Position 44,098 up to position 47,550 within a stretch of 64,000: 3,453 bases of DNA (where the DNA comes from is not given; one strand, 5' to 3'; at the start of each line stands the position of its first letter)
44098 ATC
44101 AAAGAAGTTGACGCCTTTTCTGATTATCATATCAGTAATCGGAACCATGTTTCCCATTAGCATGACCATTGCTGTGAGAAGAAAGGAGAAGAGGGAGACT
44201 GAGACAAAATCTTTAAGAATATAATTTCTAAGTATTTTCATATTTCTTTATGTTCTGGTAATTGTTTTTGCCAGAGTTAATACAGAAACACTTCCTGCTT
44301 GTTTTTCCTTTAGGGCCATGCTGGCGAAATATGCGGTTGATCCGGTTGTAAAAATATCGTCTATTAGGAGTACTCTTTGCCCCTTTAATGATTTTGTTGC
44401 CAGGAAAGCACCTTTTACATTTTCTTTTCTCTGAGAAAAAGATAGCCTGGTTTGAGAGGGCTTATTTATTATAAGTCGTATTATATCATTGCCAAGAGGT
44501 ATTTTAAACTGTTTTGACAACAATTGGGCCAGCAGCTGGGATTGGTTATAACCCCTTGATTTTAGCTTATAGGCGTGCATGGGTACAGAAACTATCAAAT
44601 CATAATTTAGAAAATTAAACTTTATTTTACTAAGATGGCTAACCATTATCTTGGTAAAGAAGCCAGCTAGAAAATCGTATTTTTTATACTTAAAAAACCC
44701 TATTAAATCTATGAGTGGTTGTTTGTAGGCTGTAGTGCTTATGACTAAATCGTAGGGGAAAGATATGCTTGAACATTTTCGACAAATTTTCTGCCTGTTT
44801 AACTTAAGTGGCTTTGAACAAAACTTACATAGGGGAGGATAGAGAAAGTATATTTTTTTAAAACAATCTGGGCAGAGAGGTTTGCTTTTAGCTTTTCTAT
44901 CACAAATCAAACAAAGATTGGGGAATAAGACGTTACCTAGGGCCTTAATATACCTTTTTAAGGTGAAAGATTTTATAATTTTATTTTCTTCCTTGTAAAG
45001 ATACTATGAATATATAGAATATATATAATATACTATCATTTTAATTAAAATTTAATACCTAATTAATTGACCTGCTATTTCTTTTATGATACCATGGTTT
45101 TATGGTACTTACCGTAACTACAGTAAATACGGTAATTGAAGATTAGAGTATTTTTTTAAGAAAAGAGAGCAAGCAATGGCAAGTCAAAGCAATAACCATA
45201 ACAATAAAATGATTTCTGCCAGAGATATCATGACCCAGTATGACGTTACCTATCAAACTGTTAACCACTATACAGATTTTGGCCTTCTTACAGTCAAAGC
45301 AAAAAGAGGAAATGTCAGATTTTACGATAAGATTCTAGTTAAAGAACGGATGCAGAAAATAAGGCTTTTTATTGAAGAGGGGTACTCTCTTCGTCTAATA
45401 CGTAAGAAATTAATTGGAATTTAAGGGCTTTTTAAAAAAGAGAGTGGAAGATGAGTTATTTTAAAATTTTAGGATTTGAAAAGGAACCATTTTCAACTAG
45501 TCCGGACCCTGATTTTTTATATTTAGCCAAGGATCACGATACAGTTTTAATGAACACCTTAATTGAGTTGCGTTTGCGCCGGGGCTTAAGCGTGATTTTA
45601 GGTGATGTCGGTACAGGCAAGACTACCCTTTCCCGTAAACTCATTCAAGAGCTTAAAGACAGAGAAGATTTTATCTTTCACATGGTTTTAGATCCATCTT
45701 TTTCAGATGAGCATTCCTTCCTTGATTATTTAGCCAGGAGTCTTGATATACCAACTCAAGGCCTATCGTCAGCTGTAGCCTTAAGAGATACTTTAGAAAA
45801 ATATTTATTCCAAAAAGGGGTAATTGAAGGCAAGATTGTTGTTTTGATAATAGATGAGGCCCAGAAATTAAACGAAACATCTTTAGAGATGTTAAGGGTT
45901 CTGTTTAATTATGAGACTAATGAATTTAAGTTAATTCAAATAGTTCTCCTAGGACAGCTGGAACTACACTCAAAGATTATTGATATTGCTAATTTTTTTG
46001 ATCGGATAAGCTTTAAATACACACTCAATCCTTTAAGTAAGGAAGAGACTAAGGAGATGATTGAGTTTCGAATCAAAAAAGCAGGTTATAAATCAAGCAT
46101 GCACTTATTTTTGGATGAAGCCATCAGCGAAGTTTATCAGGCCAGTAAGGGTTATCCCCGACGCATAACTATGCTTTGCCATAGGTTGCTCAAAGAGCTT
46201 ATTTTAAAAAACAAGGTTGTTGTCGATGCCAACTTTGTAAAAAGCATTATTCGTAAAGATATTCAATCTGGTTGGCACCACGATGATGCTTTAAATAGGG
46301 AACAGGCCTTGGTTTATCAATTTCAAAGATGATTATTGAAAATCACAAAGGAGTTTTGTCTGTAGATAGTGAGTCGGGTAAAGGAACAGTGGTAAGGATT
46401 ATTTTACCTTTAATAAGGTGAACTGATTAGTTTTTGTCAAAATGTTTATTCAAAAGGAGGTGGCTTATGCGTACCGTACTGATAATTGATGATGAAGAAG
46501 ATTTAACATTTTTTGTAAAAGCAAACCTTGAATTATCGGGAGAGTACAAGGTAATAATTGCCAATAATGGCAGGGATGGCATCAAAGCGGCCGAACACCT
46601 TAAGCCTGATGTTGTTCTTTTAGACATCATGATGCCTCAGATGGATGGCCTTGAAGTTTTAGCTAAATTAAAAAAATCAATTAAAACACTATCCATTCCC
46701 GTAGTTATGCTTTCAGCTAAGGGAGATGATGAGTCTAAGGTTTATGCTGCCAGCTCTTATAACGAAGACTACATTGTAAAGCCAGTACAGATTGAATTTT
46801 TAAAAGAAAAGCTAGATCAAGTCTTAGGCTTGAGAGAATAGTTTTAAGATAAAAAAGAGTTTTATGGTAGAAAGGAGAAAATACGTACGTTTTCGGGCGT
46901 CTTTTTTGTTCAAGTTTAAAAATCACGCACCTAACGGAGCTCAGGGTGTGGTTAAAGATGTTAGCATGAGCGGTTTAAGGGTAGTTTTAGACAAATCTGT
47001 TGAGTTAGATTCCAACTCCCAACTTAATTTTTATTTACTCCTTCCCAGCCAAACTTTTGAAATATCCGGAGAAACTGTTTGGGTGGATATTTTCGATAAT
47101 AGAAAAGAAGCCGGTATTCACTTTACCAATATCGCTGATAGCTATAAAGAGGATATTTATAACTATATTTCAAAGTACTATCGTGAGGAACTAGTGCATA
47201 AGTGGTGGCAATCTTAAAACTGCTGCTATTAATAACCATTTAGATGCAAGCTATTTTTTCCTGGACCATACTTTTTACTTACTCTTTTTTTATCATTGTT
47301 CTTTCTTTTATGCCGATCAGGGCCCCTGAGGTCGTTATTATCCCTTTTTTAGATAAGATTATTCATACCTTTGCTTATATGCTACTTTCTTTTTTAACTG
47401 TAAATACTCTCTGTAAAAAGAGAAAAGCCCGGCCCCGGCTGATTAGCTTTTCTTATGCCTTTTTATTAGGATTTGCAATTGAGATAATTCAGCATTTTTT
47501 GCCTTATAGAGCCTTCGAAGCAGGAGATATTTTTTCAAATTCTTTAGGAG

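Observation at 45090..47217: Composite module: palindromic operator + Xis/MerR-like HTH + ExeA/TniB-like AAA+ ATPase + vestigial histidine-kinase tail + REC + PilZ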

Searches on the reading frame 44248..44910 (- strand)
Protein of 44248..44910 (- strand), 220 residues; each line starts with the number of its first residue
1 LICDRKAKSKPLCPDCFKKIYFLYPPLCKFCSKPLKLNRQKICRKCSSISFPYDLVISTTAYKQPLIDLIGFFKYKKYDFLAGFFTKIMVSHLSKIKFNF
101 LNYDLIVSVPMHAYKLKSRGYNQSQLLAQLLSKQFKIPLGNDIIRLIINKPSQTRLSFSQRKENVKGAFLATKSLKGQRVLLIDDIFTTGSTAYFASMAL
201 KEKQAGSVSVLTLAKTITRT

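Call 5: search_protein_families(library=pfam, proteins=[window:44248-44910:-], max_evalue=0.1)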
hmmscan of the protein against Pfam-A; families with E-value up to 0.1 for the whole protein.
window:44248-44910:- (220 aa): 2 families
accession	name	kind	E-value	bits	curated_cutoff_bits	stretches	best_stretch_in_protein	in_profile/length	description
PF18912.6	DZR_2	-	2e-07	31.2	27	1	2-47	12-56/56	Double zinc ribbon domain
PF00156.33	Pribosyltran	-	4.1e-06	26.7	26.3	1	126-214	42-124/158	Phosphoribosyl transferase domain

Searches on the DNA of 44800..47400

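Call 63: search_rna_families(source=window, start=44800, end=47400, threshold=evalue, max_evalue=1)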
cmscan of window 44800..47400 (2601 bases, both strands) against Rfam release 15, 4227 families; matches with E-value up to 1: 1.
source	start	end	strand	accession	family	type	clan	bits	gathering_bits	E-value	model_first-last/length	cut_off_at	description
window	45448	45516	+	RF01174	snoU43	Gene; snRNA; snoRNA; CD-box;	-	26.1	45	0.42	1-79/79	no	Small nucleolar RNA U43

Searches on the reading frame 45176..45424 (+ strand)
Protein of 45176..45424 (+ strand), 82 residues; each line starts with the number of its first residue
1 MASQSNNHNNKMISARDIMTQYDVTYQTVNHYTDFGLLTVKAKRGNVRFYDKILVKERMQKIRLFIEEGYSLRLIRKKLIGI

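Call 5: search_protein_families(library=pfam, proteins=[window:45176-45424:+], max_evalue=0.1)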
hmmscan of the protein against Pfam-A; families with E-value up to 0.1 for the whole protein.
window:45176-45424:+ (82 aa): 1 family
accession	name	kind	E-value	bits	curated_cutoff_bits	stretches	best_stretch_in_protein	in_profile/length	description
PF13411.12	MerR_1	-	7.2e-08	32.9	21.6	1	19-79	7-66/69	MerR HTH family regulatory protein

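Call 8: search_protein_families(library=ncbifam, proteins=[window:45176-45424:+], max_evalue=0.01)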
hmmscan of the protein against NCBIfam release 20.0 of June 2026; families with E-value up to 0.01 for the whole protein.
window:45176-45424:+ (82 aa): 1 family
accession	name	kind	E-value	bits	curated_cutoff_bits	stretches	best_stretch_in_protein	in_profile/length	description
NF047375.1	HeatShock_HspR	equivalog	0.0089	16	105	0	23-77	14-68/92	heat shock protein transcriptional repressor HspR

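Call 49: search_protein_families(library=padloc, proteins=[window:45176-45424:+], max_evalue=0.01)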
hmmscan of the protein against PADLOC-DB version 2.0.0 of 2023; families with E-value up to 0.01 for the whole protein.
window:45176-45424:+ (82 aa): 1 family
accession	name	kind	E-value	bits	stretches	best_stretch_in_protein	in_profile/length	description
PDLC04133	mad1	-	5e-05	21.5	1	11-51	4-43/60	mads_1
